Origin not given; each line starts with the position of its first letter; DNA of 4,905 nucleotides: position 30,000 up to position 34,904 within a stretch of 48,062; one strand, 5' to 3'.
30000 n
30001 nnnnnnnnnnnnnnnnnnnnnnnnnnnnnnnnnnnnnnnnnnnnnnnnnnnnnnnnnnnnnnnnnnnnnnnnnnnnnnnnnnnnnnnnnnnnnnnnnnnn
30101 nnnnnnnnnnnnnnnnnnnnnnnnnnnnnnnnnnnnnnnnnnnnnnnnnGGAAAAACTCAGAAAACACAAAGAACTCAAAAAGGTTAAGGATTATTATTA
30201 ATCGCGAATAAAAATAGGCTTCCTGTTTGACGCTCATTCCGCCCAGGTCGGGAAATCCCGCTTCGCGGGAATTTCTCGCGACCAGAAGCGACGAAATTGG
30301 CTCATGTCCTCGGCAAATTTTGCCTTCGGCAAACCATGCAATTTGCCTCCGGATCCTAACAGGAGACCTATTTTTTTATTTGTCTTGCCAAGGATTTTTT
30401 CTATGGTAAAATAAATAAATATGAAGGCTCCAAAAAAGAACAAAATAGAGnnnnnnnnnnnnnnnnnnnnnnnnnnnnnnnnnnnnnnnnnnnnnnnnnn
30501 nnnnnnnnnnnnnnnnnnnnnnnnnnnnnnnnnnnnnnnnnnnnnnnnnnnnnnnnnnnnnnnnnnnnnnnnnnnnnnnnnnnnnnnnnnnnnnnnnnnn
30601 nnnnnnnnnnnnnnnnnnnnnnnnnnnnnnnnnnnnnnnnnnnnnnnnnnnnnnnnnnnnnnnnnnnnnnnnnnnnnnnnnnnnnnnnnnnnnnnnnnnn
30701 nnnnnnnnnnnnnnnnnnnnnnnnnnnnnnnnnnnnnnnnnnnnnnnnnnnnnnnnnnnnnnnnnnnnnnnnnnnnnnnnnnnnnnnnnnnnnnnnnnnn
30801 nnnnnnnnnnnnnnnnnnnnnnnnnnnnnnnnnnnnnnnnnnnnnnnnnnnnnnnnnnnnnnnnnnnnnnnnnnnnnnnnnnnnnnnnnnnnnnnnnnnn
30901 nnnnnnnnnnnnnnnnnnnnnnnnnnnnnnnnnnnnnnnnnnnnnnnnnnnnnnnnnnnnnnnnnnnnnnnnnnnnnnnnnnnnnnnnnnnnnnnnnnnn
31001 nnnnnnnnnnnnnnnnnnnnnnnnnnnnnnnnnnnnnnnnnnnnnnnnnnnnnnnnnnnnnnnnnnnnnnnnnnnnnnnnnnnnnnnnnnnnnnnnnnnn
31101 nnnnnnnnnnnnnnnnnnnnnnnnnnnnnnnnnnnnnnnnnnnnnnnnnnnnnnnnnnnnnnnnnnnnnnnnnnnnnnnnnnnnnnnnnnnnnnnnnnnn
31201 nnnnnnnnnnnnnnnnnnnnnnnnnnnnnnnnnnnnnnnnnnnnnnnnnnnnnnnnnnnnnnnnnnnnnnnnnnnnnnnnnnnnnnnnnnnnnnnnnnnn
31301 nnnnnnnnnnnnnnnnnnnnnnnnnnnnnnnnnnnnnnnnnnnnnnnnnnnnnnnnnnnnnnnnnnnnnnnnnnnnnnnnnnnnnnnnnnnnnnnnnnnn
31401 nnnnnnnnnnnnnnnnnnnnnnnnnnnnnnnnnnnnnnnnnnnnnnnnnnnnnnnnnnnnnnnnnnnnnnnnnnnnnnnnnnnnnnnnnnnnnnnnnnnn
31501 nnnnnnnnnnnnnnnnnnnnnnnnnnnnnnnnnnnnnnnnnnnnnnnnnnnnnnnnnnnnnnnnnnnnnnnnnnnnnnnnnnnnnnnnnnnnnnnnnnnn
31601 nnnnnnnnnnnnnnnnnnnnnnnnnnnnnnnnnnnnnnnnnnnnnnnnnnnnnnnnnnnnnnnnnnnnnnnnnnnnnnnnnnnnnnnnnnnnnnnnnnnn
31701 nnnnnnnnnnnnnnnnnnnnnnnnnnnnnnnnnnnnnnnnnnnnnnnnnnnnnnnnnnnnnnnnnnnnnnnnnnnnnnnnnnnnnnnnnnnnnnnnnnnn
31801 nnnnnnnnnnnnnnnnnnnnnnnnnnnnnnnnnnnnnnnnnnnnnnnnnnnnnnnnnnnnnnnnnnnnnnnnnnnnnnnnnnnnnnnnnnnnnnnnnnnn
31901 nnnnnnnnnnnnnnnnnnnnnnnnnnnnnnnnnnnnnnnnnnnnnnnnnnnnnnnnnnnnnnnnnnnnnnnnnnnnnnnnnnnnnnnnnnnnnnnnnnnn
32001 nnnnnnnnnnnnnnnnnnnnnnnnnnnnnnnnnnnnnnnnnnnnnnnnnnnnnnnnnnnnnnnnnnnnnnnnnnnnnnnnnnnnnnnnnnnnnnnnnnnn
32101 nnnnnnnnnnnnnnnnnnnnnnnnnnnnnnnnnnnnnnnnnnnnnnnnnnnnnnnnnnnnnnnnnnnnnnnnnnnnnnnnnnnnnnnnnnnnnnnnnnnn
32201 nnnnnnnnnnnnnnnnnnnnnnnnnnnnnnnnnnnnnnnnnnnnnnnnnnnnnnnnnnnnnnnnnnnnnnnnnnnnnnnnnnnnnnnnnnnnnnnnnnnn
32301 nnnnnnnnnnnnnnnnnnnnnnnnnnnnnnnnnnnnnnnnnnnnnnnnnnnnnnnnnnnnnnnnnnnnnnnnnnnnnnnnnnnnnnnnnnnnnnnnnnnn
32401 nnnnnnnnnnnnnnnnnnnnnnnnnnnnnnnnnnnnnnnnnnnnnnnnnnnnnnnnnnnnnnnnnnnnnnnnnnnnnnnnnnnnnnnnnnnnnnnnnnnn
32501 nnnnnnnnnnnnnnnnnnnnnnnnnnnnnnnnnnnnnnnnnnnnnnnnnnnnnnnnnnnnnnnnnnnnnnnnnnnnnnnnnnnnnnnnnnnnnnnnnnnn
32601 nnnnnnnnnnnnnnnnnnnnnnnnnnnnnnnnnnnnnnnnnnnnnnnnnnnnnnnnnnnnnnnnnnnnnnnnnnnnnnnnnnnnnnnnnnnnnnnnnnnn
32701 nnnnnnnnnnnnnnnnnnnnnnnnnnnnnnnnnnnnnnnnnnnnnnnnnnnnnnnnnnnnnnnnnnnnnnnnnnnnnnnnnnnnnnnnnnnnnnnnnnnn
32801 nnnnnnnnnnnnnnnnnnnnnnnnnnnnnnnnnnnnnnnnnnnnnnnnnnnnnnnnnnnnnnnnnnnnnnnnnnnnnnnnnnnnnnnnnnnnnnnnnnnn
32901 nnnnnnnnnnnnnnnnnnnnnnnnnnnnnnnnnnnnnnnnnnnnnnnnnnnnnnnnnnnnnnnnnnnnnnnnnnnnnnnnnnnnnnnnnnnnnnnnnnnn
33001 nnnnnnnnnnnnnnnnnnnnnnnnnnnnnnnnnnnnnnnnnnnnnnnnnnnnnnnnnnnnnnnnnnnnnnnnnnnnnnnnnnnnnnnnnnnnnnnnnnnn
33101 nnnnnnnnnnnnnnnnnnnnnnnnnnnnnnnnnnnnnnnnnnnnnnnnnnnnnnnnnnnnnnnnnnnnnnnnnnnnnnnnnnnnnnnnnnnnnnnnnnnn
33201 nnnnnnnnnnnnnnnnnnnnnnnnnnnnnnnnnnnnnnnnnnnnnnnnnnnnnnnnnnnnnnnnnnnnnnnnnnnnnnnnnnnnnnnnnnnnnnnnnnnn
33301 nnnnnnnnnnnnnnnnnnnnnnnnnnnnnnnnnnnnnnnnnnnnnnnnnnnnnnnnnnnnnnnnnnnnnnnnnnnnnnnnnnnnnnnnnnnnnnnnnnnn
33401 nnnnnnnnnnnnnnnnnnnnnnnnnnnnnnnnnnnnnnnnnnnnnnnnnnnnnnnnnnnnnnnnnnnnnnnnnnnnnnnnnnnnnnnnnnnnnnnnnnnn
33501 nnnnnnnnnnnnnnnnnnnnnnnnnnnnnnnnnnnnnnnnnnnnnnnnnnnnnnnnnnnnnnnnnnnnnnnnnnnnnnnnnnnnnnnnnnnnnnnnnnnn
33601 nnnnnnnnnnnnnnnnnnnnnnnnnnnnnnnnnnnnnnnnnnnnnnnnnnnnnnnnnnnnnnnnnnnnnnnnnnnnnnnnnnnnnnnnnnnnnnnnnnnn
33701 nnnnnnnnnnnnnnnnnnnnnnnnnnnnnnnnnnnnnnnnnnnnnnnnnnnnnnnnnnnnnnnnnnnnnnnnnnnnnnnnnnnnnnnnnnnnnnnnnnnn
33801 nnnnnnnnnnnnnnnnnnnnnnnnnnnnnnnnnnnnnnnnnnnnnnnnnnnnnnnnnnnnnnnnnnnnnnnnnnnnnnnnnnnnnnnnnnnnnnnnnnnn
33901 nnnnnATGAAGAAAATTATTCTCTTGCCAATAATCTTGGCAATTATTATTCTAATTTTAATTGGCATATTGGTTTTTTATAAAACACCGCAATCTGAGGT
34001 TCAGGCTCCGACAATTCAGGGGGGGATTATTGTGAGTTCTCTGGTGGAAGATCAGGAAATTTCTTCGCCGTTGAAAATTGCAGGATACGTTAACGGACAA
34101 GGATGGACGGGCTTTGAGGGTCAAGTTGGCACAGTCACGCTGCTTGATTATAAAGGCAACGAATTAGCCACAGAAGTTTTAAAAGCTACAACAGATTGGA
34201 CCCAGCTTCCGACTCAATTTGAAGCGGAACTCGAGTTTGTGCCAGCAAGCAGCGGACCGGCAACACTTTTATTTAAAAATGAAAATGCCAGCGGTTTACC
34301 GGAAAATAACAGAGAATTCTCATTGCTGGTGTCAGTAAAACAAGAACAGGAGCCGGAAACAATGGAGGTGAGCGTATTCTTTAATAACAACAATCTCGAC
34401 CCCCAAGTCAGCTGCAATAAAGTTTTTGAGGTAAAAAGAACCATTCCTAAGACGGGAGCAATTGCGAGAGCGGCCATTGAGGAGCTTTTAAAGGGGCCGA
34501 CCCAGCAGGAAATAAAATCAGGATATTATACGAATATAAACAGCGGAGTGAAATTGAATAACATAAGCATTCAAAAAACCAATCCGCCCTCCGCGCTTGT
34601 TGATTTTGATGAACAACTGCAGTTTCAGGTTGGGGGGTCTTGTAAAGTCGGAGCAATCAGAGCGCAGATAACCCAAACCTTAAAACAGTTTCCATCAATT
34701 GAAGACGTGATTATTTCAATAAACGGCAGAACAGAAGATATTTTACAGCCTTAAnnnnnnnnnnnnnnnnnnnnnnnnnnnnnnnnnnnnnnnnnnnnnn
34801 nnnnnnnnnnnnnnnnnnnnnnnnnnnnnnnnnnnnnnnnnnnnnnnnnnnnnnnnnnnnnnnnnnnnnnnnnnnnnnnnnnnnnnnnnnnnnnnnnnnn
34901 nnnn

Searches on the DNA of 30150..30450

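Call 78: search_rna_families(source=window, start=30150, end=30450, threshold=evalue, max_evalue=5)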
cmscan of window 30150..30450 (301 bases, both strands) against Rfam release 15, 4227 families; matches with E-value up to 5: 4.
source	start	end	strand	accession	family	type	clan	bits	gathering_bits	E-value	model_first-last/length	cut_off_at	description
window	30209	30298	-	RF02748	FtrB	Gene; sRNA;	-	23.4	66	0.093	1-115/115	no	Francisella sRNA B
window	30253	30289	+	RF01371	CRISPR-DR58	Gene; CRISPR;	-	18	38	0.55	1-37/37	no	CRISPR RNA direct repeat element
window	30320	30450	+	RF01970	RMST_9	Gene; lncRNA;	-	14.3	65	1.6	1-132/193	3'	Rhabdomyosarcoma 2 associated transcript conserved region 9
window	30377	30418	-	RF00623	P1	Gene;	-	12.3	100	3.2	44-85/180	no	Pseudomonas sRNA P1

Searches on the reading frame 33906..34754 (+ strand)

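Call 28: search_protein_families(library=pfam, proteins=[window:33906-34754:+])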
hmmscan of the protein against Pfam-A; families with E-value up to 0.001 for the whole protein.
window:33906-34754:+ (282 aa): 2 families
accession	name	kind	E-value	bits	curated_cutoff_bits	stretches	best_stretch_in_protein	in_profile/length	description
PF10646.14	Germane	-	4.7e-18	66.3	23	1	168-276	10-115/117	Sporulation and spore germination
PF10648.15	Gmad2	-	1.9e-06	28.5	25.7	1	47-123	8-77/86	Immunoglobulin-like domain of bacterial spore germination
